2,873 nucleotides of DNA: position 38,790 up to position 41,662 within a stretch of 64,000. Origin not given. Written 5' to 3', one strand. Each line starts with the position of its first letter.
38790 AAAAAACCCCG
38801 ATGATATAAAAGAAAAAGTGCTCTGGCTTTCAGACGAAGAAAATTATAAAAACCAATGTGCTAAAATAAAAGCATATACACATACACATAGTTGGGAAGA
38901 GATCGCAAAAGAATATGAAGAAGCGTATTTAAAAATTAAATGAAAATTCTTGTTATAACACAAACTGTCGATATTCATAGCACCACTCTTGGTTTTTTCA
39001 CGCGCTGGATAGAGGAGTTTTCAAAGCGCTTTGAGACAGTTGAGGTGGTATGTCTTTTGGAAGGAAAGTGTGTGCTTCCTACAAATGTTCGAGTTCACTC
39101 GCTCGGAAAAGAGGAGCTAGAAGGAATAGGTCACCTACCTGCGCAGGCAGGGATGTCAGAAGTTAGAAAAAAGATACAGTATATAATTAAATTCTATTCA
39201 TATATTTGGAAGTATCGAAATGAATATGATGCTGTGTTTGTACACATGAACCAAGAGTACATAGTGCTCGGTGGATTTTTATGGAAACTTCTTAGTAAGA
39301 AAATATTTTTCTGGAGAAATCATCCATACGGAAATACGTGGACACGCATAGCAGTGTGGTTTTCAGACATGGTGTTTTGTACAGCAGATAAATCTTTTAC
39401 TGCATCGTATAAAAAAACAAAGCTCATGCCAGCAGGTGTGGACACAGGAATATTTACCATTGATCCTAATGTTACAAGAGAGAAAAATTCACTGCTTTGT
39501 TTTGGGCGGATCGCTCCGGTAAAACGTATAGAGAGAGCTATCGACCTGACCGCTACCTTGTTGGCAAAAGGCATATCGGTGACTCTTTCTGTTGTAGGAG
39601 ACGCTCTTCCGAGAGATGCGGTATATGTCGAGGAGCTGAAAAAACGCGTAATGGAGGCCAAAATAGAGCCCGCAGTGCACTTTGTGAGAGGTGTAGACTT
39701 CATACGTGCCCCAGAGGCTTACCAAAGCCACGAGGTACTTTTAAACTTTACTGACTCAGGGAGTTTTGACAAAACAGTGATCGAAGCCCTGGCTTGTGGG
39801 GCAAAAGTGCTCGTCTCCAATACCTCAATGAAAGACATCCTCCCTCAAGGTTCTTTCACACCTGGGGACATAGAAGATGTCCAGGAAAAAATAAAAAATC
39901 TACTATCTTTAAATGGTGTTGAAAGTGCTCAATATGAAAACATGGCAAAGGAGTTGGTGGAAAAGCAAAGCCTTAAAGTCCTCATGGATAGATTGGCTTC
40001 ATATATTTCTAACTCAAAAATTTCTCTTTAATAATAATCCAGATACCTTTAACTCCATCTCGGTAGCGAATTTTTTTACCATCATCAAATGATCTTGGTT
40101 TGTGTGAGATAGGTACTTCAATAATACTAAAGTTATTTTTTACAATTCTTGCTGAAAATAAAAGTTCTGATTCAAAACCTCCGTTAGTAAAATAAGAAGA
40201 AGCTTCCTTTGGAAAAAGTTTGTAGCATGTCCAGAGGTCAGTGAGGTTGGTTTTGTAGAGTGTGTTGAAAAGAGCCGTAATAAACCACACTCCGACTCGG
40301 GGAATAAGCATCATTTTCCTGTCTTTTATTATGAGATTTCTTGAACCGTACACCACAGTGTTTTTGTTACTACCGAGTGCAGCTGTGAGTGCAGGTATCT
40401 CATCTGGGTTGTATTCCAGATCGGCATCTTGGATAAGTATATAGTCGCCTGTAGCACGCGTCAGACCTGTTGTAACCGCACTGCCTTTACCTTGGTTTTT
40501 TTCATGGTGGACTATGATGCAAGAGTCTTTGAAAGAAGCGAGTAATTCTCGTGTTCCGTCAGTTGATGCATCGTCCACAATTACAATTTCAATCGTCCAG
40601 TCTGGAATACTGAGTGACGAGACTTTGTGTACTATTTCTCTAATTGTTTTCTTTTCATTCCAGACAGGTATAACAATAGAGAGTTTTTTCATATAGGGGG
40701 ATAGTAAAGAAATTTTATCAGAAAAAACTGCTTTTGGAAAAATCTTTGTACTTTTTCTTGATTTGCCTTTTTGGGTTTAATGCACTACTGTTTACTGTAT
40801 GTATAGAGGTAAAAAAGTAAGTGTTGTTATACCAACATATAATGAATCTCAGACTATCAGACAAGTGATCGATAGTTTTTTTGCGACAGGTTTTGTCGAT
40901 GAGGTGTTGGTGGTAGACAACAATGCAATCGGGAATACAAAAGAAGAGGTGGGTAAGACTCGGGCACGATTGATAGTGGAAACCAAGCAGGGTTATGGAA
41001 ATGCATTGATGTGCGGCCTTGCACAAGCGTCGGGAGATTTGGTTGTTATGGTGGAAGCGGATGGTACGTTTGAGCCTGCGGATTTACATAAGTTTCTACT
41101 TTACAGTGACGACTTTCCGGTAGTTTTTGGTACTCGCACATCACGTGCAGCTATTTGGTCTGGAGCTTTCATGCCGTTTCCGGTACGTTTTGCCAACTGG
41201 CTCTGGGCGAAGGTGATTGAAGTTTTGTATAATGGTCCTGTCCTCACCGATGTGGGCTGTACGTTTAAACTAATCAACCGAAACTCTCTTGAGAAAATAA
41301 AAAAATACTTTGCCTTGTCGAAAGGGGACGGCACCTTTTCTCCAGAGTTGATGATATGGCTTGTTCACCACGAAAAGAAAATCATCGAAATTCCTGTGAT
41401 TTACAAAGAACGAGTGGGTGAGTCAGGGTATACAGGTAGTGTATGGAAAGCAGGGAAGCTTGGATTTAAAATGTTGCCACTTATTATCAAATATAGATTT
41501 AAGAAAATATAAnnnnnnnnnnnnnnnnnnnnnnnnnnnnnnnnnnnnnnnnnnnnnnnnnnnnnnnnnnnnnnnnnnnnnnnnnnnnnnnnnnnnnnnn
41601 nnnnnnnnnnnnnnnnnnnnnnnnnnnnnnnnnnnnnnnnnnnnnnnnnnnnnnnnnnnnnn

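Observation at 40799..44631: Arn-like lipid-linked sugar module ending in a HAD-phosphatase and UbiA prenyl-phosphate glycosyltransferase fusion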

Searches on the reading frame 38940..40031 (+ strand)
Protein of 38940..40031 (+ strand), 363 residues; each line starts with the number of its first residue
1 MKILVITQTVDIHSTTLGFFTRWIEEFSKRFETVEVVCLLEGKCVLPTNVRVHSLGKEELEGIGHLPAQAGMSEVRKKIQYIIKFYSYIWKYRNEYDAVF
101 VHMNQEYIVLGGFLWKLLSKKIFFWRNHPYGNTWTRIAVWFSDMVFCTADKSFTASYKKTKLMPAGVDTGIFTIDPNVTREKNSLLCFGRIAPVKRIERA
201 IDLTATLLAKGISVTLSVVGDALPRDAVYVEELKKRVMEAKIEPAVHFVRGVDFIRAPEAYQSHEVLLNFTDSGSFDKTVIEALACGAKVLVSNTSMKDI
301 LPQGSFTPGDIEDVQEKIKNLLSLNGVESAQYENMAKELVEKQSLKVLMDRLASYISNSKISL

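Call 10: search_protein_families(library=pfam, proteins=[window:38940-40031:+], max_evalue=0.001)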
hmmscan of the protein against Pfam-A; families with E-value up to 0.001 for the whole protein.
window:38940-40031:+ (363 aa): 3 families
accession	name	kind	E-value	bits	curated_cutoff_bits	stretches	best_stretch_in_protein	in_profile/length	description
PF00534.26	Glycos_transf_1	-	6.8e-12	45.7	26.4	1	180-330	13-160/172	Glycosyl transferases group 1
PF13692.12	Glyco_trans_1_4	-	1.1e-11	45.6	27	1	183-323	2-141/142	Glycosyl transferases group 1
PF13524.12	Glyco_trans_1_2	-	0.00025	21.5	25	1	240-331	27-120/144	Glycosyl transferase-like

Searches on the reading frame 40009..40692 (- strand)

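Call 10: search_protein_families(library=pfam, proteins=[window:40009-40692:-], max_evalue=0.001)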
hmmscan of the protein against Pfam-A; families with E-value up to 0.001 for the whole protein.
window:40009-40692:- (227 aa): 4 families
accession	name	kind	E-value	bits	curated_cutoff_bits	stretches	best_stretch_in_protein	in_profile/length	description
PF00535.33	Glycos_transf_2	-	8.3e-34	117.4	23.3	1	5-163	1-162/168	Glycosyl transferase family 2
PF10111.15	Glyco_tranf_2_2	-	4.5e-09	36.6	27.3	1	5-112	1-117/276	Glycosyltransferase like family 2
PF13641.12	Glyco_tranf_2_3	-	8.8e-08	32.9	27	1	4-120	3-125/230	Glycosyltransferase like family 2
PF13704.12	Glyco_tranf_2_4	-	0.00016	22.6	27.5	1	35-91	21-81/98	Glycosyl transferase family 2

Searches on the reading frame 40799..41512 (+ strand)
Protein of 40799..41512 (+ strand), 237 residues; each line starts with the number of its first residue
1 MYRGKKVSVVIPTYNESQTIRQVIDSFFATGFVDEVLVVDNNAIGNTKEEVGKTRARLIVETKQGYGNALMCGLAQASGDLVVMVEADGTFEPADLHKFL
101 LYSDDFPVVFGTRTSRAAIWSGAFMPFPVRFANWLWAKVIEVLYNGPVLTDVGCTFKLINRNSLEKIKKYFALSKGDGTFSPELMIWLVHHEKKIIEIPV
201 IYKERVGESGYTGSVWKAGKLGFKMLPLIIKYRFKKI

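Call 5: search_protein_families(library=pfam, proteins=[window:40799-41512:+], max_evalue=0.01)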
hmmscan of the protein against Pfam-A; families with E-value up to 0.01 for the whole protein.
window:40799-41512:+ (237 aa): 2 families
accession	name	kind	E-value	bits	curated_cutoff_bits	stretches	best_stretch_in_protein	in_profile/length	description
PF00535.33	Glycos_transf_2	-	5.9e-22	78.8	23.3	1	8-167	1-167/168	Glycosyl transferase family 2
PF13641.12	Glyco_tranf_2_3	-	2.6e-05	24.8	27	1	7-94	3-102/230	Glycosyltransferase like family 2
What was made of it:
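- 40799..41512 (+): GT2 glycosyltransferase, 237 aa, with no TM segment. It resembles polyprenyl-phosphate sugar synthases (AglJ, DPM, ArnC). Its role in the module is uncertain. PF00535 E 6e-22 (call 5).
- Checked: GT2, 40799-41512: PF00535, E 6e-22 (call 5).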

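Call 6: search_protein_families(library=ncbifam, proteins=[window:40799-41512:+], max_evalue=0.01)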
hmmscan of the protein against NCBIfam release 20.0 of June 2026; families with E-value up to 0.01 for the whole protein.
window:40799-41512:+ (237 aa): 19 families
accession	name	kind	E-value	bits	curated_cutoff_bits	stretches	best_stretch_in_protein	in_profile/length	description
TIGR04182.1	glyco_TIGR04182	equivalog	5.6e-26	91.6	325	1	6-209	1-197/293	S-layer glycoprotein N-glycosyltransferase AglJ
NF041391.1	DPhHxTase_Halo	equivalog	2.4e-16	59.4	375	1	13-209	3-190/213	dolichyl-phosphate hexose transferase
NF010496.0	PRK13915.1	equivalog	1.3e-12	47.4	262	1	3-88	29-126/307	glucosyl-3-phosphoglycerate synthase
NF007986.1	PRK10714.1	equivalog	1.4e-11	44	529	1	5-211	6-210/316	undecaprenyl-phosphate 4-deoxy-4-formamido-L-arabinose transferase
TIGR04283.1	glyco_like_mftF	equivalog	3.5e-11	43.1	182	1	7-94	1-88/221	TIGR04283 family arsenosugar biosynthesis glycosyltransferase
TIGR03937.1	PgaC_IcaA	equivalog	3.2e-08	33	422.3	1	5-94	45-141/407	poly-beta-1,6-N-acetyl-D-glucosamine synthase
NF038302.1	EPS_HpsE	equivalog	3.2e-08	32.9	300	1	7-92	3-100/307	hormogonium polysaccharide biosynthesis glycosyltransferase HpsE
NF058614.1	PPMAGASynPpgS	equivalog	1.6e-07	31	370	1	7-118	2-118/226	polyprenyl-phospho-N-acetylgalactosaminyl synthase PpgS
NF041875.1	EPS_EpsD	equivalog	1.8e-06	27.6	370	1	7-94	1-95/325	exopolysaccharide biosynthesis glycosyltransferase EpsD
NF047588.1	GlcsyltransPgfSStrep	equivalog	1.8e-06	27.4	500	1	6-211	2-202/308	glycosyltransferase PgfS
NF047683.1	TeichurnBiosyTuaG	equivalog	2.7e-06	27.2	400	1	5-103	6-111/252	teichuronic acid biosynthesis protein TuaG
NF007482.0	PRK10073.1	equivalog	4.9e-06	25.8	423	1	5-95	6-102/334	glycosyltransferase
NF045692.1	OglycostaseCruG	equivalog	6.4e-05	22.1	600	1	6-55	42-92/386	2'-O-glycosyltransferase CruG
TIGR03111.1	glyc2_xrt_Gpos1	hypoth_equivalog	6.7e-05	21.8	363.95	1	6-100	50-153/439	TIGR03111 family XrtG-associated glycosyltransferase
TIGR03965.1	mycofact_glyco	equivalog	0.00011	21.3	280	1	5-98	74-174/467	mycofactocin biosynthesis glycosyltransferase MftF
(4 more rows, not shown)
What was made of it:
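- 40799..41512 (+): Best NCBIfam hits are AglJ and dolichyl-P-hexose transferase, far below their cut-offs (call 6).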

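Call 61: search_solved_structures(query=window:40799-41512:+, max_evalue=0.000001)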
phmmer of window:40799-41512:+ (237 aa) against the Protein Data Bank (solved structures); distinct sequences matched with E-value up to 0.000001: 8.
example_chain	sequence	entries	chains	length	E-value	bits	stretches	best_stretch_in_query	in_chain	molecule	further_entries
9hwj_A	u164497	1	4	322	7.1e-10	41.8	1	4-212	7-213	Undecaprenyl-phosphate 4-deoxy-4-formamido-L-arabinose transferase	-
4y6n_A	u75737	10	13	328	1.5e-08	37.5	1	4-88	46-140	Glucosyl-3-phosphoglycerate synthase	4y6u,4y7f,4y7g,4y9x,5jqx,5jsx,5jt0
3e25_A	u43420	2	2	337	1.6e-08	37.4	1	4-88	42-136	Putative uncharacterized protein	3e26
4ddz_A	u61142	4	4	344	1.6e-08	37.4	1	4-88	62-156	GLUCOSYL-3-PHOSPHOGLYCERATE SYNTHASE (GpgS) | Glucosyl-3-phosphoglycerate synthase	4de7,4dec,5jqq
9bhc_C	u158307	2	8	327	2.2e-08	36.9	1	5-211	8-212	Undecaprenyl-phosphate 4-deoxy-4-formamido-L-arabinose transferase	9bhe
8vxh_A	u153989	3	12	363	3e-08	36.5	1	5-211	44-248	Undecaprenyl-phosphate 4-deoxy-4-formamido-L-arabinose transferase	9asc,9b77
5mlz_A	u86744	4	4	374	6.1e-08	35.5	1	2-100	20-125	Dolichol monophosphate mannose synthase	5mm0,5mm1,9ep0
3ckj_A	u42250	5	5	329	4.1e-07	32.8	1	4-88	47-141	Putative uncharacterized protein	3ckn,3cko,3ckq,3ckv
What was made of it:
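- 40799..41512 (+): Best PDB match is ArnC 9hwj, E 7e-10 (call 61).
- The best PDB hit for GT2 is ArnC (call 61).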
